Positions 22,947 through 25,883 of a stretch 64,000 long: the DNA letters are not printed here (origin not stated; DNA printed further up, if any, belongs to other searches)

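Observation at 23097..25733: Self-sufficient CrtI-family flavoenzyme fused to an FNR-like reductase and a [2Fe-2S] ferredoxin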

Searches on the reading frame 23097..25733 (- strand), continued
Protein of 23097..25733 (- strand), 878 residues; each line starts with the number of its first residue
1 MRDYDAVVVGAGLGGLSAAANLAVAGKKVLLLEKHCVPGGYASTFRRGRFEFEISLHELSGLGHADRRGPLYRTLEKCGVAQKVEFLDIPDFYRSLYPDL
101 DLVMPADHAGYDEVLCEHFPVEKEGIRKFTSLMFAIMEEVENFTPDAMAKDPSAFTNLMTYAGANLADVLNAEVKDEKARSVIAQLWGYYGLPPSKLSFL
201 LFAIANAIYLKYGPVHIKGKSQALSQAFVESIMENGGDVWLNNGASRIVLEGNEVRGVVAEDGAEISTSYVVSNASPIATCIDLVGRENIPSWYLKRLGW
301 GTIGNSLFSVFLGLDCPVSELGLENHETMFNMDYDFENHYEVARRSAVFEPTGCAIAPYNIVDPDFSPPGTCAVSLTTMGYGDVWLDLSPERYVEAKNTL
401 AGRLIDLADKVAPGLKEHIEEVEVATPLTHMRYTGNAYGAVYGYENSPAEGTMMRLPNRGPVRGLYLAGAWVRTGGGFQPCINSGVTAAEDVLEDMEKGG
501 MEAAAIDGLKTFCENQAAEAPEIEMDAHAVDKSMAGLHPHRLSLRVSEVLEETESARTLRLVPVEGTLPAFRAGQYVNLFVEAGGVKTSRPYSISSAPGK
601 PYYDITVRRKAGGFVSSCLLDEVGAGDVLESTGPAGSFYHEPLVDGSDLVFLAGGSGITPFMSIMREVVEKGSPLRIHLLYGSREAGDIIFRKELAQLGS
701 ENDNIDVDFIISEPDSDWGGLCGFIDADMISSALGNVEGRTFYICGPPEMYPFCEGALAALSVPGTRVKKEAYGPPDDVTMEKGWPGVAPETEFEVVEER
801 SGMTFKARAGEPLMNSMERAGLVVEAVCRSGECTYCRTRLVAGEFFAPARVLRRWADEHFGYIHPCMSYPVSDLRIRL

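Call 28: find_related_loci(query=A1, collection=genome_contigs, flank=10000)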
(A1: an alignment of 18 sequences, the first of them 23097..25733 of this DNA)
Query A1 (878 aa) in genome_contigs; peptide patterns used: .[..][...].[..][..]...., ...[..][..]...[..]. (x = any residue, [..] = any of these).
598 stretches matched a pattern (row limit reached: there are more); 593 encode a relative of the query (tblastn E <= 1e-3); the best 80 are kept; 80 distinct loci.
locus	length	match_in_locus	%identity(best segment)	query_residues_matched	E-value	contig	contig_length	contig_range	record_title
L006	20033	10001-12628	79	3-878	0e+0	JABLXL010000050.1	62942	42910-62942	MAG: Actinomycetota bacterium isolate Ch49 contig50, whole genome shotgun sequence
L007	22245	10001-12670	73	1-873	0e+0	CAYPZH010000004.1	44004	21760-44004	MAG TPA_asm: uncultured Actinomycetota bacterium isolate binchicken_co7_176 genome assembly, contig: NODE_1464_length_44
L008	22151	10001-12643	63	1-878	0e+0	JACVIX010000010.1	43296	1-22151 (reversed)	MAG: Candidatus Geothermincola primus isolate QZM4_2.bin.425 contig010, whole genome shotgun sequence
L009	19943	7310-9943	80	1-878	0e+0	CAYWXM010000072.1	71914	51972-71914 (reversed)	MAG TPA_asm: uncultured Actinomycetota bacterium isolate SRP067234_co1_219 genome assembly, contig: k99_932517, whole ge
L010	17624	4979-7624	59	1-878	0e+0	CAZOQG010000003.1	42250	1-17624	MAG TPA_asm: uncultured Dehalococcoidales bacterium isolate SRP178699_co3_448 genome assembly, contig: NODE_156_length_4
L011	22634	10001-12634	57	1-873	0e+0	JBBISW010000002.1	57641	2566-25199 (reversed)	MAG: Chloroflexota bacterium isolate SLF170214_bin_382 NODE_378_length_57641_cov_11.474647, whole genome shotgun sequenc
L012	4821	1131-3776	57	1-878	0e+0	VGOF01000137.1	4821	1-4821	MAG: Chloroflexi bacterium isolate K_DeepCast_250m_m2_195 K_DeepCast_250m_m2_195_Ga0194125_10039888, whole genome shotgu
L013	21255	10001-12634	54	1-875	0e+0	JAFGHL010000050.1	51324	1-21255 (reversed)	MAG: Dehalococcoidia bacterium isolate Zod_Metabat.1459 k87_4342657, whole genome shotgun sequence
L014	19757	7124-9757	84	1-878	0e+0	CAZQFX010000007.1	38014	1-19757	MAG TPA_asm: uncultured Actinomycetota bacterium isolate SRP257756_co1_219 genome assembly, contig: NODE_642_length_3801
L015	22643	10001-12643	54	1-878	0e+0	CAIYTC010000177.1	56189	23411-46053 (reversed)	MAG: uncultured Dehalococcoidia bacterium isolate AlinenSedimentsD1_bin-0298 genome assembly, contig: bin-0298:177/296,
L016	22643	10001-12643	54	1-878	0e+0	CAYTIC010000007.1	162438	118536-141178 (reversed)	MAG TPA_asm: uncultured Dehalococcoidales bacterium isolate SRP302447_co3_791 genome assembly, contig: NODE_256_length_1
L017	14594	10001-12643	55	1-878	0e+0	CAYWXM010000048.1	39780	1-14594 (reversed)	MAG TPA_asm: uncultured Actinomycetota bacterium isolate SRP067234_co1_219 genome assembly, contig: k99_63410, whole gen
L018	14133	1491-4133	56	1-878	0e+0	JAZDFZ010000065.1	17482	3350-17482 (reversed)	MAG: Actinomycetota bacterium isolate MEGAHIT-group-0.229 k141_6063048, whole genome shotgun sequence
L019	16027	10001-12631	56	1-874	0e+0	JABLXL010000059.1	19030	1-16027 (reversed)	MAG: Actinomycetota bacterium isolate Ch49 contig59, whole genome shotgun sequence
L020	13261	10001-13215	54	1-878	0e+0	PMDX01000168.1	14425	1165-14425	MAG: Actinomycetota bacterium isolate fen_727 73.20120700_E2X.152_contig_23818, whole genome shotgun sequence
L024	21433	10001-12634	56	1-873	0e+0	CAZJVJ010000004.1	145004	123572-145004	MAG TPA_asm: uncultured Dehalococcoidales bacterium isolate binchicken_co40_102 genome assembly, contig: NODE_139_length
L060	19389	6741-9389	58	1-878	0e+0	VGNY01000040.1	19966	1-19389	MAG: Chloroflexi bacterium isolate M_DeepCast_200m_mx_194 M_DeepCast_200m_mx_194_Ga0194113_10003826, whole genome shotgu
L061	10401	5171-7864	36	1-878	0e+0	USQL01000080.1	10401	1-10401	uncultured Clostridiales bacterium isolate UMGS1981 genome assembly, contig: NODE_1398_length_10401_cov_7.232844, whole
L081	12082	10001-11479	45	4-498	1e-137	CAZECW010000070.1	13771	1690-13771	MAG TPA_asm: uncultured archaeon isolate SRP231805_co4_171 genome assembly, contig: k141_181778, whole genome shotgun se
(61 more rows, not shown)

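Call 38: predict_structure(alignment_id=A1)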
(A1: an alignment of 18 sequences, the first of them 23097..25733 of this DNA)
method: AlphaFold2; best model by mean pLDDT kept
length: 878 residues; sequences in the alignment: 18
mean_pLDDT: 84.0   pTM: 0.86
mean pLDDT of the five models: 84.0, 82.9, 82.5, 82.2, 81.4
residues with pLDDT >= 90: 308; 70-90: 476; 50-70: 74; < 50: 20
segments of 3 or more residues with pLDDT < 50: 446-454, 829-832
pLDDT, mean of each block of 10 residues (from residue 1): 85 92 97 76 67 68 88 92 90 87 89 93 93 89 78 86 84 90 72 77 84 86 88 92 89 92 92 89 92 85 78 92 88 88 89 88 84 90 83 85 95 91 84 70 52 63 88 61 90 92 82 80 83 67 88 80 84 85 77 89 87 77 89 79 89 88 93 92 83 93 94 64 78 89 84 86 87 71 87 94 91 84 58 63 87 78 86 93
secondary structure, 60 per line:
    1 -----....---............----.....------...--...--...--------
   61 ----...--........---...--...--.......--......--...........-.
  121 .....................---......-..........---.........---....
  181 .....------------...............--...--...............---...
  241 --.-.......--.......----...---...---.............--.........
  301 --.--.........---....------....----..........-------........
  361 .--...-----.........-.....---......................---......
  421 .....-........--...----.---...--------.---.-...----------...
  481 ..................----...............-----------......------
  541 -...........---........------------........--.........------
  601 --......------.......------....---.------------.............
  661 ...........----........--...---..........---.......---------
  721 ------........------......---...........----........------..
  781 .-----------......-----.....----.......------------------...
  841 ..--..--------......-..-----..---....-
elements in order (helices of 4 or more, strands of 3 or more residues): E6-9 H13-24 E29-33 E45-47 E50-52 H70-77 E86-88 E91-97 E100-105 H108-118 H120-141 H145-150 H152-161 H166-173 H177-185 H199-212 E215-217 H220-234 E238-240 E245-251 E254-260 E265-267 E271-273 H277-289 H292-300 E306-314 H318-321 E328-331 H336-345 E353-358 E372-380 H382-386 H390-411 H415-418 E419-425 H427-434 E465-467 H478-498 H503-517 H529-534 E542-552 E556-563 E576-583 E586-594 E603-608 H615-621 E628-631 E648-654 H655-671 E676-683 H692-701 E705-711 H727-734 E741-746 H750-760 E768-772 E793-798 E804-808 H813-819 E838-842 H855-860 E874-877
